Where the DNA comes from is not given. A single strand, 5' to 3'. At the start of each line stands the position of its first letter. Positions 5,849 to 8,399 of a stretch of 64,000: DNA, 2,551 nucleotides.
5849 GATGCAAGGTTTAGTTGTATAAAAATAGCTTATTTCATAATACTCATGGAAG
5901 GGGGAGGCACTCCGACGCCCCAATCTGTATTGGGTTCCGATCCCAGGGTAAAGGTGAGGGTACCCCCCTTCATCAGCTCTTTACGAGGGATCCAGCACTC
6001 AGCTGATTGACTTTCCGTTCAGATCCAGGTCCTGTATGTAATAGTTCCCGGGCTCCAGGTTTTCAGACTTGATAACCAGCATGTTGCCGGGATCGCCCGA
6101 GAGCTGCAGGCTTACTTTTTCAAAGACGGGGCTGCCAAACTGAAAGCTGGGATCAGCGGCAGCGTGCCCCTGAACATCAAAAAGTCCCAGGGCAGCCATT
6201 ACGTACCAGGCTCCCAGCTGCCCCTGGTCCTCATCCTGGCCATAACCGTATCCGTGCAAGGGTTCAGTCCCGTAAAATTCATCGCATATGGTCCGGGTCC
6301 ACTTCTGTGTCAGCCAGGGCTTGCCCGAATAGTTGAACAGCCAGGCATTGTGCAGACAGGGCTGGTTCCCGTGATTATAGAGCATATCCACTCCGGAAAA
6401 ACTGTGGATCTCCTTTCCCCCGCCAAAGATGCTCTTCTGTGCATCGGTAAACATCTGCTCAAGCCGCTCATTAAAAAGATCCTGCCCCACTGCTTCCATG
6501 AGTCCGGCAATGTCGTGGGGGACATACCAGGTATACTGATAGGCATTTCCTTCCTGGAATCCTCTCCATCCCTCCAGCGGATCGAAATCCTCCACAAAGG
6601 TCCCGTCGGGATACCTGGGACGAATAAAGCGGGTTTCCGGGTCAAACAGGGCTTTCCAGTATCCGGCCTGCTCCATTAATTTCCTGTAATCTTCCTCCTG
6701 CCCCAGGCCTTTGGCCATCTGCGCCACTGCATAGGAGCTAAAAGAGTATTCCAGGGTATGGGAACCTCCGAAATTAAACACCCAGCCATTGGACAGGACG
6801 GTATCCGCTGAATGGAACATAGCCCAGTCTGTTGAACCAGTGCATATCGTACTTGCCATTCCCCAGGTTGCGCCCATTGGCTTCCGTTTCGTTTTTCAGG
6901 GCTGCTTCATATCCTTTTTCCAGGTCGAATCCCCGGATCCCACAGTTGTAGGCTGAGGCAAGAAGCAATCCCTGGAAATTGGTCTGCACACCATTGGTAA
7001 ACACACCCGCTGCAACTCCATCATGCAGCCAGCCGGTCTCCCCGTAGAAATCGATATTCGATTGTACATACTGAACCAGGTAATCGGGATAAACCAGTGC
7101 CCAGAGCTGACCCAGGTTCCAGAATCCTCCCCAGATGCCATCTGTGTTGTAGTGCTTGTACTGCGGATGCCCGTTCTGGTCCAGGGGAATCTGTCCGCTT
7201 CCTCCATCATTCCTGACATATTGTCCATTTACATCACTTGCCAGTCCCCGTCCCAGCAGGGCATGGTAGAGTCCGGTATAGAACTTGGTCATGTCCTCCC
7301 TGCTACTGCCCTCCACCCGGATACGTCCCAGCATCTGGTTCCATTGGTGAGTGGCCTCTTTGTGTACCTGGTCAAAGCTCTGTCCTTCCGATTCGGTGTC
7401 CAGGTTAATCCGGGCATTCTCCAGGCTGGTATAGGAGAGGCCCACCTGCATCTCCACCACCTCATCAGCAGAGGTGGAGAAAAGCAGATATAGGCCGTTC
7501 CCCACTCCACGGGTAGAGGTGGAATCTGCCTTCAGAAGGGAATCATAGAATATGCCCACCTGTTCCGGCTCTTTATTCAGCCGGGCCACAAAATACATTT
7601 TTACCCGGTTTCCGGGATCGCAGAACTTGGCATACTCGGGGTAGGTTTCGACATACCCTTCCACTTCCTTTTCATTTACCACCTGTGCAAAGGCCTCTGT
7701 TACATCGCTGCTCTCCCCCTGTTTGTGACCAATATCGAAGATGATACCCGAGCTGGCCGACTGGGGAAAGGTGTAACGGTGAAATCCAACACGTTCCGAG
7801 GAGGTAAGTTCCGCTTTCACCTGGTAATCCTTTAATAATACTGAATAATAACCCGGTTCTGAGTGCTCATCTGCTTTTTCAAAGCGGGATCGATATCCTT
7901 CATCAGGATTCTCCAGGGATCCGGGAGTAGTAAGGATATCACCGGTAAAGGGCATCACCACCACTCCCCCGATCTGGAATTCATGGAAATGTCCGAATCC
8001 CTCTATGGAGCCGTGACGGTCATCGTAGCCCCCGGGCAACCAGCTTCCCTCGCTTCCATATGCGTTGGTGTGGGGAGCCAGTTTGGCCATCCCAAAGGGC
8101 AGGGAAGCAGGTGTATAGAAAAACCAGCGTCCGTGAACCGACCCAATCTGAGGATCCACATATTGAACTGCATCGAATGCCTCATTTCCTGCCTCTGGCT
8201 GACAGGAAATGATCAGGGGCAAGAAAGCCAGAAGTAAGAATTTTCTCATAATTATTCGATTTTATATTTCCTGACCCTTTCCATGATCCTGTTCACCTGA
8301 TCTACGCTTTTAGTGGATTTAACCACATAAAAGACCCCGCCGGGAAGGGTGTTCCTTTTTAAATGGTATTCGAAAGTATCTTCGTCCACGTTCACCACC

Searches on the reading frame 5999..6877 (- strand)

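Call 30: search_protein_families(library=pfam, proteins=[window:5999-6877:-], max_evalue=0.001)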
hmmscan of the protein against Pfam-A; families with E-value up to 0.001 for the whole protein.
window:5999-6877:- (292 aa): 1 family
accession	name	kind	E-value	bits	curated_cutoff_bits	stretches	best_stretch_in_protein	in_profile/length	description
PF07971.18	Glyco_hydro_92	-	8.5e-81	272.7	24.6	1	27-291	184-442/464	Glycosyl hydrolase family 92 catalytic domain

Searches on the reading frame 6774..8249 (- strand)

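Call 30: search_protein_families(library=pfam, proteins=[window:6774-8249:-], max_evalue=0.001)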
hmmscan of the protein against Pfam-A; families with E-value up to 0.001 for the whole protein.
window:6774-8249:- (491 aa): 2 families
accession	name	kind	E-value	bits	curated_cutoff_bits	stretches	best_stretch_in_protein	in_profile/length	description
PF17678.7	Glyco_hydro_92N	-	1.4e-62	212.1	34.5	1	30-272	1-236/236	Glycosyl hydrolase family 92 N-terminal domain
PF07971.18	Glyco_hydro_92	-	7.1e-44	151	24.6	1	278-480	1-192/464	Glycosyl hydrolase family 92 catalytic domain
